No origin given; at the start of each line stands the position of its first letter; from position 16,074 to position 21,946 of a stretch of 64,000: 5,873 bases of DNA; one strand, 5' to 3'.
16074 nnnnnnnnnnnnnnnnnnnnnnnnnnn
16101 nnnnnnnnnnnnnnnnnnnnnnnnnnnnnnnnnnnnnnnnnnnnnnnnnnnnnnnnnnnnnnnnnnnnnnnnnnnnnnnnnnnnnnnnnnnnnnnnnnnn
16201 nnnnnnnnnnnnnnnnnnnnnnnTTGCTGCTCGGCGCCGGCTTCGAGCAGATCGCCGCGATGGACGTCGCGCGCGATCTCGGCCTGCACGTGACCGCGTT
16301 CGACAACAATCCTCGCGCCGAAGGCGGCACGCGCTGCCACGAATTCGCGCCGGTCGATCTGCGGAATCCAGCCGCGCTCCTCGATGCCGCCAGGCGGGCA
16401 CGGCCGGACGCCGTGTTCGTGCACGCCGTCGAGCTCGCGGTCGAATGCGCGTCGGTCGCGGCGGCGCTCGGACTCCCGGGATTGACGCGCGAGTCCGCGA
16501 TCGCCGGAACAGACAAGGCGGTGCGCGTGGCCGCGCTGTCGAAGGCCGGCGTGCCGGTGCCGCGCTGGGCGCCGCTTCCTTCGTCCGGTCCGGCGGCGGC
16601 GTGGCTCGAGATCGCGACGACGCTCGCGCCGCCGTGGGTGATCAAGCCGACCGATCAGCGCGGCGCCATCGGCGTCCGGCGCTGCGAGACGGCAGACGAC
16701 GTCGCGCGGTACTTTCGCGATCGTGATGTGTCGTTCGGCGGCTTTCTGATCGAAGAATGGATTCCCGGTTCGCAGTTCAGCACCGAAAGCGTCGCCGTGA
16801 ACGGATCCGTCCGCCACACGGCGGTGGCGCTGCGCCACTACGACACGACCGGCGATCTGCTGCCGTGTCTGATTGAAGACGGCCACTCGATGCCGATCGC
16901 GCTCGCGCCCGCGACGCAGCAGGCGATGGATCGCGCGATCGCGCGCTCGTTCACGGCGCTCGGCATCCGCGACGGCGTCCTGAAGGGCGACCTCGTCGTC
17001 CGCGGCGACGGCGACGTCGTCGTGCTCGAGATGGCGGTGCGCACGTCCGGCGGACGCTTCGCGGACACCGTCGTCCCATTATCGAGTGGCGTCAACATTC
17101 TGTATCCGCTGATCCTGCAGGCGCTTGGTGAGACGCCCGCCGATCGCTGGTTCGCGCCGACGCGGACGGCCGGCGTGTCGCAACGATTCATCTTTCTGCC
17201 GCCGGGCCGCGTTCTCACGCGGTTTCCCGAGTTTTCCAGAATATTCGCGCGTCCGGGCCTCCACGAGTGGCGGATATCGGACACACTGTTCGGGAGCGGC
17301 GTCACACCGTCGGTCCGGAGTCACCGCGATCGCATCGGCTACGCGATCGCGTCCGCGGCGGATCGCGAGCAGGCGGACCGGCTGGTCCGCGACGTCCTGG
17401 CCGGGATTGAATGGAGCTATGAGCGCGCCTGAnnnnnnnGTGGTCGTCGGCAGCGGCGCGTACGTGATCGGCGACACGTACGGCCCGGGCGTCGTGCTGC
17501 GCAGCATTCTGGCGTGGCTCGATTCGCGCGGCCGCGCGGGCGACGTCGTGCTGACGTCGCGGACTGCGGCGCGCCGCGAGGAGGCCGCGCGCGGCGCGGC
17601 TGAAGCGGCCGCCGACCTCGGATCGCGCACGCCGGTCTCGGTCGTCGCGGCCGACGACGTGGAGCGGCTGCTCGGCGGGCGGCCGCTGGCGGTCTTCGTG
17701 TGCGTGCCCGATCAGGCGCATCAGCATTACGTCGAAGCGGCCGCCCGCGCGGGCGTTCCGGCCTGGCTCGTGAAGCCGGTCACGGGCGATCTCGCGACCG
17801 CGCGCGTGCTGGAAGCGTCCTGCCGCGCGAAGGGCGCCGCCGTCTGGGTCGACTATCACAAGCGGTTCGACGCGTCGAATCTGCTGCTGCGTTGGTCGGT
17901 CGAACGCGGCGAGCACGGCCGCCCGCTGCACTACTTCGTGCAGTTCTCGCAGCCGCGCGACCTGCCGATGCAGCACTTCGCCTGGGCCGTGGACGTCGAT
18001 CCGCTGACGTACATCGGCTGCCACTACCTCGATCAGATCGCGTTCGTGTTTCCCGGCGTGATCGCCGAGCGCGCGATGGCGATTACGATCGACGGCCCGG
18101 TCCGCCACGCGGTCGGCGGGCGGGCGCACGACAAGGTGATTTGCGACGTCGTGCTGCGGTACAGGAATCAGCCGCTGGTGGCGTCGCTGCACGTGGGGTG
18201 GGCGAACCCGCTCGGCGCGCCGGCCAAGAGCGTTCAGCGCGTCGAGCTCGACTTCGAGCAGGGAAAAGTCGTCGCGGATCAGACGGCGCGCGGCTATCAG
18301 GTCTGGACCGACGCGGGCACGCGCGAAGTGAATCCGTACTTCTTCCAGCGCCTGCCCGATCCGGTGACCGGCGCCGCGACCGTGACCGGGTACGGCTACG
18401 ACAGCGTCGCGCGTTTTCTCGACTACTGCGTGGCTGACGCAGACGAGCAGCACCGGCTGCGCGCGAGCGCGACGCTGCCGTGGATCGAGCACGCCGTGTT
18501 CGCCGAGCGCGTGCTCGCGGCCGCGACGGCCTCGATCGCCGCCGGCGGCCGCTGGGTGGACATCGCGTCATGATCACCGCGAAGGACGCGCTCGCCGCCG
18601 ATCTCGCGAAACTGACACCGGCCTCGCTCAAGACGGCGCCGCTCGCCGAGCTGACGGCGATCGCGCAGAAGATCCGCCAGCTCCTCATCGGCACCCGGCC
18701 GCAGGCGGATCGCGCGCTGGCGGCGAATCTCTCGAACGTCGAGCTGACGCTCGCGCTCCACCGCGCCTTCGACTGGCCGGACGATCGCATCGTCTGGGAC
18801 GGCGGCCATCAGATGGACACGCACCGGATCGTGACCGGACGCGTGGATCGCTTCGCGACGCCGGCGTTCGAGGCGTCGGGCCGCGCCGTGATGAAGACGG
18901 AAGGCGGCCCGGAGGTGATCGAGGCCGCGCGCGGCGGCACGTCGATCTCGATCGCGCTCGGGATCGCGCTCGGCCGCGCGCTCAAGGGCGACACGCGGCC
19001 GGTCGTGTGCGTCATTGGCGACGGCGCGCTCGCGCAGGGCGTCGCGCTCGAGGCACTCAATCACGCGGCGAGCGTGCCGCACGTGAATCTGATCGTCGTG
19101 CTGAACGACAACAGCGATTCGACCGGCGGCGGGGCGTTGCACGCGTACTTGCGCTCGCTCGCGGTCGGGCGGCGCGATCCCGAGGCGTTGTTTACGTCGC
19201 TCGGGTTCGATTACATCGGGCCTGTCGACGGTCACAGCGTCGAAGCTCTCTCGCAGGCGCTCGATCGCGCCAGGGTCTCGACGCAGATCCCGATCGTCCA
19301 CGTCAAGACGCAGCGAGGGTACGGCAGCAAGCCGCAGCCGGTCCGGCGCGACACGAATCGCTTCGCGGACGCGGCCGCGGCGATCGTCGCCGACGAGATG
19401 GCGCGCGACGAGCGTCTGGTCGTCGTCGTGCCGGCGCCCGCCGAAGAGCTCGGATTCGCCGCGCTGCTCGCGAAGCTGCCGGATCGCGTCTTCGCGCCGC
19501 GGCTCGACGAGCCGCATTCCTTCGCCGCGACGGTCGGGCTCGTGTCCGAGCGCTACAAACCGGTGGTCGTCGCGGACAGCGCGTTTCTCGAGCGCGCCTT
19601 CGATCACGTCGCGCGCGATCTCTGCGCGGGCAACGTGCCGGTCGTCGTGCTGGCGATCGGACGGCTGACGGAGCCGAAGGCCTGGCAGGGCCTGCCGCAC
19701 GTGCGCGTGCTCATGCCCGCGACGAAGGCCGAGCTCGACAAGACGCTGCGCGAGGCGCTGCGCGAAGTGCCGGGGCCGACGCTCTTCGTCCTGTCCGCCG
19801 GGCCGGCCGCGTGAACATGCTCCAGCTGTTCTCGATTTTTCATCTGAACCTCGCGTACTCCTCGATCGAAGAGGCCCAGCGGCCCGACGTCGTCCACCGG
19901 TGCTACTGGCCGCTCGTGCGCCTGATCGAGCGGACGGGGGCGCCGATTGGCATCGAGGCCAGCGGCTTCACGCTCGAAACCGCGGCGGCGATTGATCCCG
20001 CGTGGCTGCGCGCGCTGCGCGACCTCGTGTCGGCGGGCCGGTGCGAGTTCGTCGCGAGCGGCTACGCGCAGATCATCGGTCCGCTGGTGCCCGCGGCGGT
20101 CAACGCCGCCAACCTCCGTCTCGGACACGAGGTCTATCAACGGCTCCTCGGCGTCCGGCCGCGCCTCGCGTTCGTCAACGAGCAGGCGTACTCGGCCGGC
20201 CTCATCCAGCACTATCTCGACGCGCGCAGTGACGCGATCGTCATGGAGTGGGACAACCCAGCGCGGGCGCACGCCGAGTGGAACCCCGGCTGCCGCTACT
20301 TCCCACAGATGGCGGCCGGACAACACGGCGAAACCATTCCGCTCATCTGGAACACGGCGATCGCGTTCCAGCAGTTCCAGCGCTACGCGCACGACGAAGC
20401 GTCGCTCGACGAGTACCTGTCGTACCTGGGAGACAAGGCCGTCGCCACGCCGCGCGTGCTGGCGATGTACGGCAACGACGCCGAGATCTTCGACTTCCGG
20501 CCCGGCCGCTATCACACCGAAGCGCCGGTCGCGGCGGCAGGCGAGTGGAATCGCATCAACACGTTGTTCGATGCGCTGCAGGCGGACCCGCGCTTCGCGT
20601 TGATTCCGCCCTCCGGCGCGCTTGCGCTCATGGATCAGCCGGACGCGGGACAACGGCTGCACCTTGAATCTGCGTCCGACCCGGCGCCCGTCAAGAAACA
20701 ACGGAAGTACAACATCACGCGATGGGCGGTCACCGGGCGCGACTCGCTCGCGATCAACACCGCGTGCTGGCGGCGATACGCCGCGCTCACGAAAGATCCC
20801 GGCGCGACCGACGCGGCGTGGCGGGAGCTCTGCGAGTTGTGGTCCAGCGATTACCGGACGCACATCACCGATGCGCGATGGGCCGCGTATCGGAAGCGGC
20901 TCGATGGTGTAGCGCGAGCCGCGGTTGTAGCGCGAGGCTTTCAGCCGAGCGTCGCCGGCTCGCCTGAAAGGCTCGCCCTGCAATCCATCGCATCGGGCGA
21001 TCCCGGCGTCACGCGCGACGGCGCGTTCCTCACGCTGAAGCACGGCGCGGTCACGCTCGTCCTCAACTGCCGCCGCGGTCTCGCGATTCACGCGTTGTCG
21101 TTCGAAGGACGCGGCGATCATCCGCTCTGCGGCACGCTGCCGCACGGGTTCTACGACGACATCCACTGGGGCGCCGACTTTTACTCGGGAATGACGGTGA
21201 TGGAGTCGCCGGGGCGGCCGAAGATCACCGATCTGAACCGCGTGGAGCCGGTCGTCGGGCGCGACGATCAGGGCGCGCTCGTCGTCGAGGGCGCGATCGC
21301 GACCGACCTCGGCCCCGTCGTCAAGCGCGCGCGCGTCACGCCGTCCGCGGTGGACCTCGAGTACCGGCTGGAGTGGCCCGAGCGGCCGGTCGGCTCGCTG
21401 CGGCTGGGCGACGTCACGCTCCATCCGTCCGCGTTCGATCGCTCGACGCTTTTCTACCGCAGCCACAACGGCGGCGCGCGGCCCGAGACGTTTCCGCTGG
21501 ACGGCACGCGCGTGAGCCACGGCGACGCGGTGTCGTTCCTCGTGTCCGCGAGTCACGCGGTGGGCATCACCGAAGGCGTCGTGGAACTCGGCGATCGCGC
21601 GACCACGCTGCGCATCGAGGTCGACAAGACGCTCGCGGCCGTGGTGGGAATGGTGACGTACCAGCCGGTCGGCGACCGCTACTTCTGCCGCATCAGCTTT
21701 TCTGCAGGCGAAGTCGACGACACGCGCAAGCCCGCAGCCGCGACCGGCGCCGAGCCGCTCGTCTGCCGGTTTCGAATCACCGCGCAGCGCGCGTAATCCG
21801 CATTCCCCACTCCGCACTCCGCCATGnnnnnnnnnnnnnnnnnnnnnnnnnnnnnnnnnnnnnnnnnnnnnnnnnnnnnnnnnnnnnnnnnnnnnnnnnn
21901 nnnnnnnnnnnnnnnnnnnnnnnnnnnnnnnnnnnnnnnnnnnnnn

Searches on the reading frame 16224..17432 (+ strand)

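Call 71: search_protein_families(library=pfam, proteins=[window:16224-17432:+], max_evalue=0.00001)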
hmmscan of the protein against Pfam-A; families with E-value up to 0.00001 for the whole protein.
window:16224-17432:+ (402 aa): 3 families
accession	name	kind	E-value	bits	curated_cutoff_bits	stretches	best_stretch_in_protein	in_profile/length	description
PF13535.11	ATP-grasp_4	-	1.2e-09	38.4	27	1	137-277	4-155/160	ATP-grasp domain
PF18603.7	LAL_C2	-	4.7e-07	30.4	29.4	1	321-400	1-78/78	L-amino acid ligase C-terminal domain 2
PF02655.19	ATP-grasp_3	-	3.4e-06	27.7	23.2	1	97-274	3-157/160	ATP-grasp domain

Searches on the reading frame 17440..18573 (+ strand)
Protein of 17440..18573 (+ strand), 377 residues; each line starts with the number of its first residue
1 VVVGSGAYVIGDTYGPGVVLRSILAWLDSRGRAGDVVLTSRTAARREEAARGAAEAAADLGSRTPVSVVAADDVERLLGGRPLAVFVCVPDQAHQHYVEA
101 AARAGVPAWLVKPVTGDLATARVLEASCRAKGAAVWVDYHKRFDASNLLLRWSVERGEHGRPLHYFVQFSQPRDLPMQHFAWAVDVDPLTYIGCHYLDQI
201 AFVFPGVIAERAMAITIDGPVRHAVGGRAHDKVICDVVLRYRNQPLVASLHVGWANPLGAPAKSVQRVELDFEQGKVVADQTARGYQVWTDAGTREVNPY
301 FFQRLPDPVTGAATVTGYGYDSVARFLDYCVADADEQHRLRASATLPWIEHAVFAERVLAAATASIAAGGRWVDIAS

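Call 71: search_protein_families(library=pfam, proteins=[window:17440-18573:+], max_evalue=0.00001)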
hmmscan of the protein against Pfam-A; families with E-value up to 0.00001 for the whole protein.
window:17440-18573:+ (377 aa): 2 families
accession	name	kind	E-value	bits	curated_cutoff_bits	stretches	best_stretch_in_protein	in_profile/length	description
PF01408.29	GFO_IDH_MocA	-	1.4e-07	32.7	24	1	49-139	42-120/120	Oxidoreductase family, NAD-binding Rossmann fold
PF22725.1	GFO_IDH_MocA_C3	-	1.8e-07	31.6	27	1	153-277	7-123/124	GFO/IDH/MocA C-terminal domain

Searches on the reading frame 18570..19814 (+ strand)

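Call 71: search_protein_families(library=pfam, proteins=[window:18570-19814:+], max_evalue=0.00001)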
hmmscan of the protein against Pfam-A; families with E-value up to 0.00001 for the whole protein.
window:18570-19814:+ (414 aa): 4 families
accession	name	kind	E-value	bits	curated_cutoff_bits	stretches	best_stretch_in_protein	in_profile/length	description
PF13292.11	DXP_synthase_N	-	9.3e-58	196.1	21.2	2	16-199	6-191/274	1-deoxy-D-xylulose-5-phosphate synthase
PF02779.29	Transket_pyr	-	2.5e-09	37.5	27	0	266-361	6-106/174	Transketolase, pyrimidine binding domain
PF00456.26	Transketolase_N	-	6e-09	35.8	22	1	145-255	147-251/334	Transketolase, thiamine diphosphate binding domain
PF02775.26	TPP_enzyme_C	-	2.4e-07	31.1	21.9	1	123-235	31-141/151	Thiamine pyrophosphate enzyme, C-terminal TPP binding domain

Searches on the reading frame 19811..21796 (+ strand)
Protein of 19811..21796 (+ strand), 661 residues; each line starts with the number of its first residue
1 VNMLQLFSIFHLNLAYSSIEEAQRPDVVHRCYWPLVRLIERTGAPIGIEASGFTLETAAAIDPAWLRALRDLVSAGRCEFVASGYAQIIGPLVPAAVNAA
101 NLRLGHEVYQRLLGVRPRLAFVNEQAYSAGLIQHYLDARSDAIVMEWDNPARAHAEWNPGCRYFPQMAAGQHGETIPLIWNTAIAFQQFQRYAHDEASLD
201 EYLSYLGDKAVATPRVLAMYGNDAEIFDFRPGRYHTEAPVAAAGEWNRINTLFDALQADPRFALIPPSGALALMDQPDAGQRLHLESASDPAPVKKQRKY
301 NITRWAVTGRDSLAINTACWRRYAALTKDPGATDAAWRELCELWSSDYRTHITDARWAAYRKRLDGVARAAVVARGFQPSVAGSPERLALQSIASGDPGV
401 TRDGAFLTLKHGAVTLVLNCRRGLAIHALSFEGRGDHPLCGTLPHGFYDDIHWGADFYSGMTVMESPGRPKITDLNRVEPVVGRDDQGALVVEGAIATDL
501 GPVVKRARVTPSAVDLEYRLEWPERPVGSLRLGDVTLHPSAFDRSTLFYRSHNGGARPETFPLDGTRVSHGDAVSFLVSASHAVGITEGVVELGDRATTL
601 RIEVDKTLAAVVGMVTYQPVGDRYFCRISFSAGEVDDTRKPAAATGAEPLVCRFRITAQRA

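Call 71: search_protein_families(library=pfam, proteins=[window:19811-21796:+], max_evalue=0.00001)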
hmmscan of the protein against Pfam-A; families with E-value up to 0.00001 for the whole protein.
window:19811-21796:+ (661 aa): 1 family
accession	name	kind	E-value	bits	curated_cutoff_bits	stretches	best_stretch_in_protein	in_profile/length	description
PF03065.20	Glyco_hydro_57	-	2.7e-12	47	21.2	1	27-147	43-173/291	Glycosyl hydrolase family 57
